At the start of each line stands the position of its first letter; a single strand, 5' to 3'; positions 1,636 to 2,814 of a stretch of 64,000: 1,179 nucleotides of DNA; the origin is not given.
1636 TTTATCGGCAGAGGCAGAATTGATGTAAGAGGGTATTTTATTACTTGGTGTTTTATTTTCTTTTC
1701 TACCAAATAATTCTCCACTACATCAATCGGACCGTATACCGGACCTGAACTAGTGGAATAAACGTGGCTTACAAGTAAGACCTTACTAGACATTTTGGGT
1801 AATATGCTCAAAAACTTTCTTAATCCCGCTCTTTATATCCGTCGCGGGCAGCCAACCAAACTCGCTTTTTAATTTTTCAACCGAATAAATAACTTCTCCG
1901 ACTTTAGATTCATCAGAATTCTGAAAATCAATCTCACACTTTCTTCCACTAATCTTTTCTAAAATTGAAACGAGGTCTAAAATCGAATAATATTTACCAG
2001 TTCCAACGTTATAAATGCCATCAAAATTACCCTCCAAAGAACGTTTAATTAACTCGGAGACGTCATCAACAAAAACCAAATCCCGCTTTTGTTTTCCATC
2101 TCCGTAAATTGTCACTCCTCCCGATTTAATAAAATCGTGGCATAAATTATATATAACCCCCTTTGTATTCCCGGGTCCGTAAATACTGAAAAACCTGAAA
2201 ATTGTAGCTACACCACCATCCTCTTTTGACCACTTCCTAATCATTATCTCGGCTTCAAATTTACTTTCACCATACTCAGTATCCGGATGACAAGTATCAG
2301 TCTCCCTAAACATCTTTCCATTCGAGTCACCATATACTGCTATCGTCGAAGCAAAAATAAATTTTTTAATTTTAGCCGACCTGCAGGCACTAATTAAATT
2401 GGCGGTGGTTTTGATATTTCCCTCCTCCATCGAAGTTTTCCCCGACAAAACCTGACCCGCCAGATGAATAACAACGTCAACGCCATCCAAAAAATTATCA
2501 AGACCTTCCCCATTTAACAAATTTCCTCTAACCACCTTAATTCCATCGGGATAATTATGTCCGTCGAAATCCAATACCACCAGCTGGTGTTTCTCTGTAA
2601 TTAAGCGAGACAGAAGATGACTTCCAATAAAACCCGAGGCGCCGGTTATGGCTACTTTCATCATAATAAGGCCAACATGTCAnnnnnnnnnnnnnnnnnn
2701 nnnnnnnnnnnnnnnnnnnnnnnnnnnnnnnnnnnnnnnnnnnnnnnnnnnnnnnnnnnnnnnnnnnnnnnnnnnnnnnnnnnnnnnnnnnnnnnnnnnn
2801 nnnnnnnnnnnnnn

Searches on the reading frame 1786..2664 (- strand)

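Call 8: search_protein_families(library=pfam, proteins=[window:1786-2664:-], max_evalue=0.001)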
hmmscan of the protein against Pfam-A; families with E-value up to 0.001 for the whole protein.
window:1786-2664:- (292 aa): 8 families
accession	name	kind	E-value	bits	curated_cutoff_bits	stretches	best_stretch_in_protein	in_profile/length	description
PF01370.27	Epimerase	-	4.8e-46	157.6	20.9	1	4-221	1-240/240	NAD dependent epimerase/dehydratase family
PF16363.11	GDP_Man_Dehyd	-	8.7e-33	114.6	27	1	6-283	2-331/332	GDP-mannose 4,6 dehydratase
PF01073.25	3Beta_HSD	-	8.8e-25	87.7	22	1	5-204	1-223/280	3-beta hydroxysteroid dehydrogenase/isomerase family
PF07993.18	NAD_binding_4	-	2.5e-15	56.7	20.1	1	54-203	81-255/258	Male sterility protein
PF13460.12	NAD_binding_10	-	7.7e-14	52.4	27.2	1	8-123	1-114/184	NAD(P)H-binding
PF04321.23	RmlD_sub_bind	-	1.9e-13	50.6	27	1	2-164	1-154/287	RmlD substrate binding domain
PF05368.20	NmrA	-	4.9e-12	46.5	27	1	3-248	4-243/298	NmrA-like family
PF02719.21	Polysacc_synt_2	-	3.2e-08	33.5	20.2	1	4-244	1-252/293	Polysaccharide biosynthesis protein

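Call 11: search_protein_families(library=ncbifam, proteins=[window:1786-2664:-], max_evalue=0.00001)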
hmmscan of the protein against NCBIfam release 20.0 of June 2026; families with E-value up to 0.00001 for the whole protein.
window:1786-2664:- (292 aa): 27 families (the best 25 are shown)
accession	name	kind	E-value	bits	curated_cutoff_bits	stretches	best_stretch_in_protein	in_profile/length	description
TIGR01179.1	galE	equivalog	3.7e-36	124.6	262.3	1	3-283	1-320/332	UDP-glucose 4-epimerase GalE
TIGR02197.1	heptose_epim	equivalog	1.2e-31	110.1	274.6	1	5-287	2-312/316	ADP-glyceromanno-heptose 6-epimerase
TIGR01181.1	dTDP_gluc_dehyt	equivalog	4e-30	105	365.1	1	4-291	2-314/321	dTDP-glucose 4,6-dehydratase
TIGR04180.1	EDH_00030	hypoth_equivalog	6.5e-26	91.1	475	1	4-274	1-295/297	NAD-dependent 4,6-dehydratase LegB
NF007956.0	PRK10675.1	subfamily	8.9e-21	74.4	394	1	2-161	1-180/338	UDP-glucose 4-epimerase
TIGR03466.1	HpnA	hypoth_equivalog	2e-19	69.6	367.65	1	2-150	1-159/327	hopanoid-associated sugar epimerase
NF042422.1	oxyalk_red_OleD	equivalog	4.4e-19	69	580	1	2-205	1-210/329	2-alkyl-3-oxoalkanoate reductase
NF050030.1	thlkprotThyD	equivalog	5.8e-19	68.4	400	1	2-239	1-250/305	thylakoid membrane protein ThyD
TIGR01777.1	yfcH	hypoth_equivalog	7.9e-19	68.3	207.35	1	4-243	1-245/292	TIGR01777 family oxidoreductase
NF008360.0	PRK11150.1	equivalog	1.6e-17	63.7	452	1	62-230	69-245/310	ADP-glyceromanno-heptose 6-epimerase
NF043036.1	ErythonDh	equivalog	2.7e-17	63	325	1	2-147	1-165/321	D-erythronate dehydrogenase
NF042423.1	oxyalk_red_Shew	equivalog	6.6e-17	61.6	580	1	3-201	10-212/331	2-alkyl-3-oxoalkanoate reductase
TIGR01746.1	Thioester-redct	subfamily_domain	5e-16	58.9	213.35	1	61-208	88-245/371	thioester reductase domain-containing protein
NF007582.0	PRK10217.1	equivalog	2.5e-15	56.5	698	1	75-286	93-329/355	dTDP-glucose 4,6-dehydratase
NF007490.0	PRK10084.1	subfamily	1.7e-14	53.6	649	1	115-291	151-337/361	dTDP-glucose 4,6-dehydratase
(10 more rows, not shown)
